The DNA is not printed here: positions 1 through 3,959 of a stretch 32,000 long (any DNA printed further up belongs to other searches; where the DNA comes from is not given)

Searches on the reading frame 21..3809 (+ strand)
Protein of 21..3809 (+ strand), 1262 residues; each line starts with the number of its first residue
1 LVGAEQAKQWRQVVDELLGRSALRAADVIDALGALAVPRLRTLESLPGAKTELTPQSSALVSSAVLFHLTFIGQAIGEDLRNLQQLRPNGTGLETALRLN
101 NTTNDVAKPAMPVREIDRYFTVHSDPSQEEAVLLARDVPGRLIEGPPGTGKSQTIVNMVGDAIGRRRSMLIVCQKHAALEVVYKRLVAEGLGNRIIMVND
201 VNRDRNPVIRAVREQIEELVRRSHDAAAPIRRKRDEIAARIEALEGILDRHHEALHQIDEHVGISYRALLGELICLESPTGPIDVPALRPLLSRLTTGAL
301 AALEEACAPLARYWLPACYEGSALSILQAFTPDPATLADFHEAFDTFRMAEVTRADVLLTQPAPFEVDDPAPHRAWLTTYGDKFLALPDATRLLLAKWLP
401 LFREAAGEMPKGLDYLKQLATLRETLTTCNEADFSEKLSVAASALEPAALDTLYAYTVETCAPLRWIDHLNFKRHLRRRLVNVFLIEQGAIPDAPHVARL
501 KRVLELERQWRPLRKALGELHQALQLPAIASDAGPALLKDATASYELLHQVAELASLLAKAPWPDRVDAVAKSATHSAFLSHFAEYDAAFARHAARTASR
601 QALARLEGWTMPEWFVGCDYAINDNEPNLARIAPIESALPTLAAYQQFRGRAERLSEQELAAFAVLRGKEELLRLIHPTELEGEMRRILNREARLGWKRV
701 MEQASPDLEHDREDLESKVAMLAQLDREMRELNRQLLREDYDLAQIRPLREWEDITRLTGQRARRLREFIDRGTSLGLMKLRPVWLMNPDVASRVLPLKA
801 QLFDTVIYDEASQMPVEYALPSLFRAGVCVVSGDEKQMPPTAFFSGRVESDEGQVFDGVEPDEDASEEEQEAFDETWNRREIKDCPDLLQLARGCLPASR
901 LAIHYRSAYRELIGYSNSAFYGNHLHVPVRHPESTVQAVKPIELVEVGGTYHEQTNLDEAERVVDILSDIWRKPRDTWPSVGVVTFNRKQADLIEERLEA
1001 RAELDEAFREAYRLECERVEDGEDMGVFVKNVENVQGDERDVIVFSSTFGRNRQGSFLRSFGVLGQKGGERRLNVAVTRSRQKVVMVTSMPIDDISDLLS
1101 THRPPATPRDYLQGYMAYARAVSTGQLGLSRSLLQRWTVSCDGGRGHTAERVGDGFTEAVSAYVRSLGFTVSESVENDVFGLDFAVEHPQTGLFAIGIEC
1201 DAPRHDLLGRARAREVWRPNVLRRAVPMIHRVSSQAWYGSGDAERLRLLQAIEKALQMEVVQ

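Call 7: search_protein_families(library=pfam, proteins=[window:21-3809:+], max_evalue=0.01)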
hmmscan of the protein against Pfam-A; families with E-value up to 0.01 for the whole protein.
window:21-3809:+ (1262 aa): 4 families
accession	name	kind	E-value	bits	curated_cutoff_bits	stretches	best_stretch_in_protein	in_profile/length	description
PF13087.12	AAA_12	-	1.5e-18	67.5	27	1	897-1089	16-193/195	AAA domain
PF18741.7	MTES_1575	-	1.2e-16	61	38.2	1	1156-1252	1-96/96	REase_MTES_1575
PF13086.12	AAA_11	-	1.6e-14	54.7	27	2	124-226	2-100/257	AAA domain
PF13245.12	AAA_19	-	0.00051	20.7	25.1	0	128-186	1-61/134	AAA domain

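Call 8: search_protein_families(library=padloc, proteins=[window:21-3809:+], max_evalue=0.01)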
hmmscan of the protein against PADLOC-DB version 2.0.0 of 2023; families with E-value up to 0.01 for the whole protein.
window:21-3809:+ (1262 aa): 8 families
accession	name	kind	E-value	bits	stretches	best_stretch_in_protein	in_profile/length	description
PDLC05009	PDC-S37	-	2.2e-129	431.4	2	614-1257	753-1343/1550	-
PDLC02194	Hhe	-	9e-61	203.5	2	761-1243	1338-1771/1911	-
PDLC03920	MkoA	-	2.7e-29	100.1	2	801-1090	790-1076/1112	-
PDLC03924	MkoC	-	3.7e-24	82.9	1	801-1092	669-946/1136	-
PDLC03921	MkoA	-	5.5e-12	42.2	2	111-187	1012-1093/1607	-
PDLC02895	DpdJ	-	6.3e-08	27.9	1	1027-1092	396-456/2112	DpdJ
PDLC04140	mad8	-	5.5e-07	27.4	1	142-224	31-115/314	mads_8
PDLC02066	Cas1b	-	0.007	13.7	0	161-251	81-169/322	-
